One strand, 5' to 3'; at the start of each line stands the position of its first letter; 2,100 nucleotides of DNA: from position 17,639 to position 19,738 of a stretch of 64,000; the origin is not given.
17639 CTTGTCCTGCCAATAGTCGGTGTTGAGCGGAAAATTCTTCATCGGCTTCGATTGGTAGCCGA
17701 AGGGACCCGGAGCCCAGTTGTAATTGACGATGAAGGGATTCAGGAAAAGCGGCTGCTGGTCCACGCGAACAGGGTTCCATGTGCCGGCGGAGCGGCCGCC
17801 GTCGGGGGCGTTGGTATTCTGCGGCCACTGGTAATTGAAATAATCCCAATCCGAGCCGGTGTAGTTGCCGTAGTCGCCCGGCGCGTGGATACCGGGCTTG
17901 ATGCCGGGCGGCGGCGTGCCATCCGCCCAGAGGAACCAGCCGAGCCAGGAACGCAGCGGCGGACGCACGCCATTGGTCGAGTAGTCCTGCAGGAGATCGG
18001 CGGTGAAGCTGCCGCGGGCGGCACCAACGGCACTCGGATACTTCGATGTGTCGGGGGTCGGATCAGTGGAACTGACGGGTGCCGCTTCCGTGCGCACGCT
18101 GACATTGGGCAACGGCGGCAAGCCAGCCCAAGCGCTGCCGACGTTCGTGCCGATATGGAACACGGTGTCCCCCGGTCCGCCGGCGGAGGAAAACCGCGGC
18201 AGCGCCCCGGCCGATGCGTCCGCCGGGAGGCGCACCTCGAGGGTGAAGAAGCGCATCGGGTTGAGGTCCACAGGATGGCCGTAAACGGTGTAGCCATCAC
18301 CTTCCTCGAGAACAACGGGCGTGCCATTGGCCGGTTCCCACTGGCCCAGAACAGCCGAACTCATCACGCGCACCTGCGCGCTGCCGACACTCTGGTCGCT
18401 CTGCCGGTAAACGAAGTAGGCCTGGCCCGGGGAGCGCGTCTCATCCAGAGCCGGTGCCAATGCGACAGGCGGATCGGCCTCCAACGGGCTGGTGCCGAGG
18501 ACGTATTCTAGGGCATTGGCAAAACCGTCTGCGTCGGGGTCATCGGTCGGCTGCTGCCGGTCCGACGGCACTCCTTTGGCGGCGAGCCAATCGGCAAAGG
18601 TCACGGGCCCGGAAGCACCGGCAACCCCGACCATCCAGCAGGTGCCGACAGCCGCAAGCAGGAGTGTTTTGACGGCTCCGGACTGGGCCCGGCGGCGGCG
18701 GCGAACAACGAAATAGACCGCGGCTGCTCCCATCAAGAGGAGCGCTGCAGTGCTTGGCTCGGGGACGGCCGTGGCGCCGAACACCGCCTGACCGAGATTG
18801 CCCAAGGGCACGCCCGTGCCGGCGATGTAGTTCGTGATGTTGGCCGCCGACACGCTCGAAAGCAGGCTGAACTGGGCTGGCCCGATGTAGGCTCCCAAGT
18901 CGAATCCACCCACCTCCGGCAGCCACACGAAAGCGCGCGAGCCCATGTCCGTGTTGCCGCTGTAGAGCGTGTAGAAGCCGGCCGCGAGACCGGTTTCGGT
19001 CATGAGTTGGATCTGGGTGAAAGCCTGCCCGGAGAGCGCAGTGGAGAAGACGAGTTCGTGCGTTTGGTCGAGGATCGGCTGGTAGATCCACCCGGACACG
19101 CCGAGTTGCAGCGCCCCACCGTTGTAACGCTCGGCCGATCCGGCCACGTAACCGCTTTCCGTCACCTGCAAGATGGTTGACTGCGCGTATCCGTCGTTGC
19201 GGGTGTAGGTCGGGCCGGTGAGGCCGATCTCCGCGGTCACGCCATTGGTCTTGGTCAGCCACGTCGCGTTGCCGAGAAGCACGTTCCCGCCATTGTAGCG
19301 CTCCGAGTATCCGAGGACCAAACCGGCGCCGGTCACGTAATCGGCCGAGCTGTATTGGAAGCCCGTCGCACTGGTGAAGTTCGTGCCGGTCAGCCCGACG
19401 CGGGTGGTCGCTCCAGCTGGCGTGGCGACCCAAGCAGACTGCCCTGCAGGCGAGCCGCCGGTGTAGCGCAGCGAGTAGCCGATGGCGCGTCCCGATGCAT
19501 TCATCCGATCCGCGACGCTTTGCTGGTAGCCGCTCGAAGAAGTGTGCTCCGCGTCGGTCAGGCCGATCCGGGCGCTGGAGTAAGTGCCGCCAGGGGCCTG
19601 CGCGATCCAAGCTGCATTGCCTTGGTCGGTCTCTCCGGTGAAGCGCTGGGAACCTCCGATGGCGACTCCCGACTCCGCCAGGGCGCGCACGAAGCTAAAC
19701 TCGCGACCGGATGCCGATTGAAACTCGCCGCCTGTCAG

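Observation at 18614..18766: Complete PEP-CTERM sorting signal in the middle of a 2,834-codon ORF, followed directly by a second signal-peptide-like helix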

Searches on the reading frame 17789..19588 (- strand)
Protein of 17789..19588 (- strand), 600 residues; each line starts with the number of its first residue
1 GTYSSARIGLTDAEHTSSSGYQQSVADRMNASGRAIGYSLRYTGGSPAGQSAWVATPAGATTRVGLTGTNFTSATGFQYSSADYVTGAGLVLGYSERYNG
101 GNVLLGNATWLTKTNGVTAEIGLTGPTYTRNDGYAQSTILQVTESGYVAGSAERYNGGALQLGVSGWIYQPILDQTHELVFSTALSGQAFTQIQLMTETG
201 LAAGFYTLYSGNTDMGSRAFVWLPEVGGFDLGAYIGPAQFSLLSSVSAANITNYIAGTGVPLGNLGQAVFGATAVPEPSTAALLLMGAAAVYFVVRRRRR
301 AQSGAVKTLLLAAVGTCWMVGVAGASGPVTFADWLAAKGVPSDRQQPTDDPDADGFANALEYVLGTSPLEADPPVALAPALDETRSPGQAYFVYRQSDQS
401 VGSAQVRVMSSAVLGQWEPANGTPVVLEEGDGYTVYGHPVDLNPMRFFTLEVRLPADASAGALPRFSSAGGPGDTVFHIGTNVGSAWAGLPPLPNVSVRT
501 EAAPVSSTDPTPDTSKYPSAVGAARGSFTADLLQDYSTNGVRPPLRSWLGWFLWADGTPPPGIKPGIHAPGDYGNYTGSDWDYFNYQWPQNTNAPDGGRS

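Call 46: find_related_loci(query=window:17789-19588:-, collection=metagenome_contigs, flank=3000)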
Query window:17789-19588:- (600 aa) in metagenome_contigs; peptide patterns used: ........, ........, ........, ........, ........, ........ (x = any residue, [..] = any of these).
117 stretches matched a pattern, but none encodes a relative of the query by tblastn (E <= 1e-3).

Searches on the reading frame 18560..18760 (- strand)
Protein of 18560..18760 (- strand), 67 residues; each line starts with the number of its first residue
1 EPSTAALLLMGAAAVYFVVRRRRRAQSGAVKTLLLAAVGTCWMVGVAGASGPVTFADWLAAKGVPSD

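Call 4: search_protein_families(library=ncbifam, proteins=[window:18560-18760:-], max_evalue=1)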
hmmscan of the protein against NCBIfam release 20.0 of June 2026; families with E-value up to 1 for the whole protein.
window:18560-18760:- (67 aa): 9 families
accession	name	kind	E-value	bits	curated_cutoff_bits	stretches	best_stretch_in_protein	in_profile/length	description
TIGR02595.1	PEP_CTERM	domain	0.00032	21.3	16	1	1-24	3-24/24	PEP-CTERM sorting domain-containing protein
TIGR03901.2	MYXO-CTERM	domain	0.0041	17.5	20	1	4-24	18-34/34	MYXO-CTERM sorting domain-containing protein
NF040681.2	GPS-CTERM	domain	0.025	14.8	28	1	4-23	10-28/28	GPS-CTERM domain-containing protein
NF038129.1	PEP_NF038129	equivalog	0.032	14.1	65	1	1-22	173-194/194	NF038129 family PEP-CTERM protein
NF038126.1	PEP_CTERM_FxDxF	subfamily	0.039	14.2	50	1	1-22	144-165/165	FxDxF family PEP-CTERM protein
NF035944.1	PEPxxWA-CTERM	domain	0.13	12.2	35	1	1-22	3-24/24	PEPxxWA-CTERM sorting domain-containing protein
TIGR01167.1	LPXTG_anchor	domain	0.29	11.9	15.9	1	5-23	16-33/34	LPXTG cell wall anchor domain-containing protein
NF058618.1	transduce_GlnX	subfamily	0.4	9.8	250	1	5-49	188-232/413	GlnX family signal transduction membrane protein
NF033507.3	Loki-CTERM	subfamily_domain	0.45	10.9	19.9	1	5-24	7-26/27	Loki-CTERM sorting domain-containing protein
